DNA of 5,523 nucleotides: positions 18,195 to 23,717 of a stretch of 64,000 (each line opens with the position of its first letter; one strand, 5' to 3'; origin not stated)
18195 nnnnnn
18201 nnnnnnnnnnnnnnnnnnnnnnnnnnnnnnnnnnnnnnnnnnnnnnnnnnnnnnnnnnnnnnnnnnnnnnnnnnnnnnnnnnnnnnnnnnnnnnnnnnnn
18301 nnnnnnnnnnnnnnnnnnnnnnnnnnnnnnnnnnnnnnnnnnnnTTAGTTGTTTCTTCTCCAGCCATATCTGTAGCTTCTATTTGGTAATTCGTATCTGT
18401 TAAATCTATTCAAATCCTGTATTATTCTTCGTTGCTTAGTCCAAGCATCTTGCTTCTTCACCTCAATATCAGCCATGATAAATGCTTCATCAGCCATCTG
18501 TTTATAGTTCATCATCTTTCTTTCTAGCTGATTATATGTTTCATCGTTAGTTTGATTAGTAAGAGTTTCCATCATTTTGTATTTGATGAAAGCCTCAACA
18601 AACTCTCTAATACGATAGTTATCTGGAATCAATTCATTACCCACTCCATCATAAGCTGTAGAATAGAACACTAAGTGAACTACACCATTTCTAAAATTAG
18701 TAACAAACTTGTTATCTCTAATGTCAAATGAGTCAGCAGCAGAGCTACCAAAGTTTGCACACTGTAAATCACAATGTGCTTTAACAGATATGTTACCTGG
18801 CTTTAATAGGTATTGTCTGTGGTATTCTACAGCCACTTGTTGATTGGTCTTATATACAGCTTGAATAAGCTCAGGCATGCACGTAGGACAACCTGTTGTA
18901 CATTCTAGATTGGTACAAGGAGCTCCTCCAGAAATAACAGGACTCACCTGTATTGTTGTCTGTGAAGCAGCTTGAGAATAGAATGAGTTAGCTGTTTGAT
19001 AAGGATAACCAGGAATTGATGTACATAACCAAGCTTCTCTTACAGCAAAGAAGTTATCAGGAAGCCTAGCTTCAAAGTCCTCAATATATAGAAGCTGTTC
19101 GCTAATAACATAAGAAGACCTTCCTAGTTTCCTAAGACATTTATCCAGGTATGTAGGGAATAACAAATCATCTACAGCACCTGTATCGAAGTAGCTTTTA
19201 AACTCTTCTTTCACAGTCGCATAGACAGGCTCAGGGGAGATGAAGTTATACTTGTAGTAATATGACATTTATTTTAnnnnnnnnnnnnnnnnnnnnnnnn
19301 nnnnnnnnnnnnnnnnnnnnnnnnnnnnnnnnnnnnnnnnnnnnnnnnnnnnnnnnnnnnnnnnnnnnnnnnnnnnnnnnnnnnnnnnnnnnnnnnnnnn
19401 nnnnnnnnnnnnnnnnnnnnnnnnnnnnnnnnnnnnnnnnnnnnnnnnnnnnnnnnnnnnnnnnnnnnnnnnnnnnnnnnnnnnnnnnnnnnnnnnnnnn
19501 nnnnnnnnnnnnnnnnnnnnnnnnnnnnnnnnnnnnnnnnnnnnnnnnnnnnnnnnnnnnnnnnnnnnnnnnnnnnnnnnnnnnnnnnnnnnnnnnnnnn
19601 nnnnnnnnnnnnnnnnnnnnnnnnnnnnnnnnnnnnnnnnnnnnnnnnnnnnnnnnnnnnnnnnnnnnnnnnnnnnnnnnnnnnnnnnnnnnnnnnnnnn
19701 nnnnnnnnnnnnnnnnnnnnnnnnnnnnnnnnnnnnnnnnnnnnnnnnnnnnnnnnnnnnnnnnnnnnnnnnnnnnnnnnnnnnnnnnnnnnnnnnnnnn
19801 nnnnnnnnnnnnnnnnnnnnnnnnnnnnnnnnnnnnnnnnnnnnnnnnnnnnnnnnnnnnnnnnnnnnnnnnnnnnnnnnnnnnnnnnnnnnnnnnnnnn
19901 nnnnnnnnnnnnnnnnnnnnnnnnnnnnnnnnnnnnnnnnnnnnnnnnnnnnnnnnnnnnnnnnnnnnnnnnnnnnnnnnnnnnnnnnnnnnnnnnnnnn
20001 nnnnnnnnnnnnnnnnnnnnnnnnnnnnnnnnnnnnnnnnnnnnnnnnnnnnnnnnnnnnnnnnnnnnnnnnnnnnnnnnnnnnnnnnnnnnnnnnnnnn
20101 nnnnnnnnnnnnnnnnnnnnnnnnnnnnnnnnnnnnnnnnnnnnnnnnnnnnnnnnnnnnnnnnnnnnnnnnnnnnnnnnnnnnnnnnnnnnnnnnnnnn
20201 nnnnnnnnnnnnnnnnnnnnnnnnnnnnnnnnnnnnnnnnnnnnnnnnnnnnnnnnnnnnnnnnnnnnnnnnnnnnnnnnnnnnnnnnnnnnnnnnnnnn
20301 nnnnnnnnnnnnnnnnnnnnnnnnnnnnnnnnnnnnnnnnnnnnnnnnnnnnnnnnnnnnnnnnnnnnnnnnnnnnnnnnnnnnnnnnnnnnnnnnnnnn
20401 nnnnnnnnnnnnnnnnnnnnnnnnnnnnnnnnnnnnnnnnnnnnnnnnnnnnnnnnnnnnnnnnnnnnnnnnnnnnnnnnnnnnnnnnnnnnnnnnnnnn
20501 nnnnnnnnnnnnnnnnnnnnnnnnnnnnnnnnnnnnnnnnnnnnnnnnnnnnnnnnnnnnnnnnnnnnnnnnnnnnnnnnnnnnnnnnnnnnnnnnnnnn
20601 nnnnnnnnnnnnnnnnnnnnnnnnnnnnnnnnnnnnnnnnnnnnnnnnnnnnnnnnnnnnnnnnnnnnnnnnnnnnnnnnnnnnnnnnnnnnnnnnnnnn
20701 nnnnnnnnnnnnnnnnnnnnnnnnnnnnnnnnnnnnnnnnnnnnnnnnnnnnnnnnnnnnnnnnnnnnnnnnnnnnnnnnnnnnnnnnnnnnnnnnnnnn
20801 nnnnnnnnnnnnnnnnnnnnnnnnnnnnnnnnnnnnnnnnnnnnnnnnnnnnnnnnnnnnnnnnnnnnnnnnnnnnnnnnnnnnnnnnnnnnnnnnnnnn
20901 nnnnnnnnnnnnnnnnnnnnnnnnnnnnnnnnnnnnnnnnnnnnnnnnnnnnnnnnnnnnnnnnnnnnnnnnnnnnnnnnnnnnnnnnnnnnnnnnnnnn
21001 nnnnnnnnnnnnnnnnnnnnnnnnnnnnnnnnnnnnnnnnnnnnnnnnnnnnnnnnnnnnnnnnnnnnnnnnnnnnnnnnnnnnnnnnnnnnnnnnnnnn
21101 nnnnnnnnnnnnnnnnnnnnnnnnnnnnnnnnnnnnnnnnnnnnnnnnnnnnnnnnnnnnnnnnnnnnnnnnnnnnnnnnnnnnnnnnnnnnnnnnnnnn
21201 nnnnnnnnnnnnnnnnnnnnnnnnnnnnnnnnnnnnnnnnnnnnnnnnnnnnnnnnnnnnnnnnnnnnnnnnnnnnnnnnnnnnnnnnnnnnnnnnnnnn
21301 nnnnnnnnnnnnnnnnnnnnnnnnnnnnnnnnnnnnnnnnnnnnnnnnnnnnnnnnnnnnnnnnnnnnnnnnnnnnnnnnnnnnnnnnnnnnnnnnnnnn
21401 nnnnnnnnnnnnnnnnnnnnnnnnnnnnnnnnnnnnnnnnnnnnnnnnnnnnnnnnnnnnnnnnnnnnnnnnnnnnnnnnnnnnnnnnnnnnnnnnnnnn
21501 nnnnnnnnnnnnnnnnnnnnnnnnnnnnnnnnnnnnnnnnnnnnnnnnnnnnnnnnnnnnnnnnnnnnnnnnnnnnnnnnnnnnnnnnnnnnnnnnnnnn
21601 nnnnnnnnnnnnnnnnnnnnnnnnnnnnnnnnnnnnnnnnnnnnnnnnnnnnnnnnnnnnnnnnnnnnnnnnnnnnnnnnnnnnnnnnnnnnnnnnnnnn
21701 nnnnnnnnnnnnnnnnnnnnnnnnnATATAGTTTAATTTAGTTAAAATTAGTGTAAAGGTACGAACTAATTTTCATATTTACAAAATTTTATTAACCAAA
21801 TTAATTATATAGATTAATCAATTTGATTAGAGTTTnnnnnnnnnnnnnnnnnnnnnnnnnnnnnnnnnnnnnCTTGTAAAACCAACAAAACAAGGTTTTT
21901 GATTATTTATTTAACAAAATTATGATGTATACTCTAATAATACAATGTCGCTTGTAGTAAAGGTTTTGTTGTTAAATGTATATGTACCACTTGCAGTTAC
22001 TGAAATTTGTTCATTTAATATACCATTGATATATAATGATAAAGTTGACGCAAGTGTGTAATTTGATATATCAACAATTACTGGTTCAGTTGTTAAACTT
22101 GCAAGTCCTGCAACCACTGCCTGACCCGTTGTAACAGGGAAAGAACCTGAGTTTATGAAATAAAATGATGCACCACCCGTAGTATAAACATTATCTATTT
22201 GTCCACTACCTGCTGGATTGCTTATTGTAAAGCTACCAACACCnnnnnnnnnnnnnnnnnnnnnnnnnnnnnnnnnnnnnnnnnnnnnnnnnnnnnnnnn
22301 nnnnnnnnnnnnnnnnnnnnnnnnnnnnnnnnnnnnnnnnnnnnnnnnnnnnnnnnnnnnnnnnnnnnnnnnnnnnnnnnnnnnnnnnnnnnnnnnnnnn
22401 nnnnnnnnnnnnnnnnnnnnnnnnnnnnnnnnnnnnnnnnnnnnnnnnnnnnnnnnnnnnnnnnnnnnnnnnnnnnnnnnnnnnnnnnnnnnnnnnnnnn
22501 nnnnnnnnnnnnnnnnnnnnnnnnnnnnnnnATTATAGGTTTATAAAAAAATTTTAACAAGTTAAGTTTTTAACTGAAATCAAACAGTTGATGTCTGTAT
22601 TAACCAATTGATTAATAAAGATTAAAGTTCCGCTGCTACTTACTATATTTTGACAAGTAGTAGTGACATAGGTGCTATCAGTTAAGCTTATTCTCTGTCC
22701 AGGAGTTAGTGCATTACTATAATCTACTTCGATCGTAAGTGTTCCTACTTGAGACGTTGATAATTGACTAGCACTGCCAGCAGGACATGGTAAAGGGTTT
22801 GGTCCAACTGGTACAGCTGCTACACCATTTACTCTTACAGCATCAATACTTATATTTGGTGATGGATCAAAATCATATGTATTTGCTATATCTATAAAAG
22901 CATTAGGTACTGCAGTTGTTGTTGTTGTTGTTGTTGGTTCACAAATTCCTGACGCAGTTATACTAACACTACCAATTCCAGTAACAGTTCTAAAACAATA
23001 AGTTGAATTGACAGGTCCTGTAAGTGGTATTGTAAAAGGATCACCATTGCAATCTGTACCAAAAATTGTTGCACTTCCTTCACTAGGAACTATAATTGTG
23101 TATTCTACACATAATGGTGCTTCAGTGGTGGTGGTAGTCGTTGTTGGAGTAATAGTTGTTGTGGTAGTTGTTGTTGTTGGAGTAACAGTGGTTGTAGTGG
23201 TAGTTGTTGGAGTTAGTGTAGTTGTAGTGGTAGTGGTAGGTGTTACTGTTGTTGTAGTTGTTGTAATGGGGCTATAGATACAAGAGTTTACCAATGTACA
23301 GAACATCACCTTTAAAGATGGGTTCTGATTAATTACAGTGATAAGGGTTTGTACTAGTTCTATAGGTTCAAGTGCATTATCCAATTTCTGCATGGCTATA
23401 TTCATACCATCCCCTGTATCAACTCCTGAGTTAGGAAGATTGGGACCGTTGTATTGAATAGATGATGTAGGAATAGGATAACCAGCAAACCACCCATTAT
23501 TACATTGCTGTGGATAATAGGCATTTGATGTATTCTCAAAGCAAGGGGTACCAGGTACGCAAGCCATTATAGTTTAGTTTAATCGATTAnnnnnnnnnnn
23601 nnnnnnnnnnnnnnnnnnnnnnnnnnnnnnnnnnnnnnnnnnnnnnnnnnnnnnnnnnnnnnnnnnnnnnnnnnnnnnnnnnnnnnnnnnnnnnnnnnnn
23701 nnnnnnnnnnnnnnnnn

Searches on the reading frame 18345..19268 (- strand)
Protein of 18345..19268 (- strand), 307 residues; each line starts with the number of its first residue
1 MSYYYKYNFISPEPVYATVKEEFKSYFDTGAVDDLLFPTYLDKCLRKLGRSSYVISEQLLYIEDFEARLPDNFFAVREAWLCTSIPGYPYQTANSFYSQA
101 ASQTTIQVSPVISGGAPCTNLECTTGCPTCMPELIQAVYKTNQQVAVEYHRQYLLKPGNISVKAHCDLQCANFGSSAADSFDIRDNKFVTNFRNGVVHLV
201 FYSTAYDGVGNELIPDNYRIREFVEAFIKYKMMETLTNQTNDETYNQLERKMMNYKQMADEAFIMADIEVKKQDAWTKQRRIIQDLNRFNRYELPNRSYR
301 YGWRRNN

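Call 7: search_protein_families(library=pfam, proteins=[window:18345-19268:-], max_evalue=0.01)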
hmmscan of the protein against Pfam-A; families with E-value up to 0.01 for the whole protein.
window:18345-19268:- (307 aa): 1 family
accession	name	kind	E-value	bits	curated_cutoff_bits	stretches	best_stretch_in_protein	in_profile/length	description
PF24228.1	CrAss_Ring_1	-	1.5e-10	41.4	27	1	51-290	46-255/272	Phage tail ring protein 1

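Call 9: search_protein_families(library=phrogs, proteins=[window:18345-19268:-], max_evalue=0.001)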
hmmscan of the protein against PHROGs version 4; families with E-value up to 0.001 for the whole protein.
window:18345-19268:- (307 aa): 1 family
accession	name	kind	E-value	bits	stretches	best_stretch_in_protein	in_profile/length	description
phrog_34036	-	head and packaging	2.1e-05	24.9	1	21-267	13-257/290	virion structural protein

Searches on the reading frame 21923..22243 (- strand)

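Call 76: search_protein_families(library=pfam, proteins=[window:21923-22243:-], max_evalue=5)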
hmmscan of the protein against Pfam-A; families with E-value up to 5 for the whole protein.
seq(107 aa): 1 family
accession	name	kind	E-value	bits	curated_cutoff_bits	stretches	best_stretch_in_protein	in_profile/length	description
PF22815.2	CatAgl_D1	-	0.053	14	27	1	56-94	66-105/159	Alpha-1,3-glucanase catalytic domain D1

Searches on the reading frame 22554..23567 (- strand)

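Call 7: search_protein_families(library=pfam, proteins=[window:22554-23567:-], max_evalue=0.01)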
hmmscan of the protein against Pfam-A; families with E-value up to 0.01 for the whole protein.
window:22554-23567:- (337 aa): 1 family
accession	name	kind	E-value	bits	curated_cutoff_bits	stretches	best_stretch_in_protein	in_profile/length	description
PF06333.17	Med13_C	-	0.0043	16.8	26.1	1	74-194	134-254/325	Mediator complex subunit 13 C-terminal domain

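Call 9: search_protein_families(library=phrogs, proteins=[window:22554-23567:-], max_evalue=0.001)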
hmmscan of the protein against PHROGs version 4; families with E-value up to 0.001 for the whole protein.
window:22554-23567:- (337 aa): 0 families
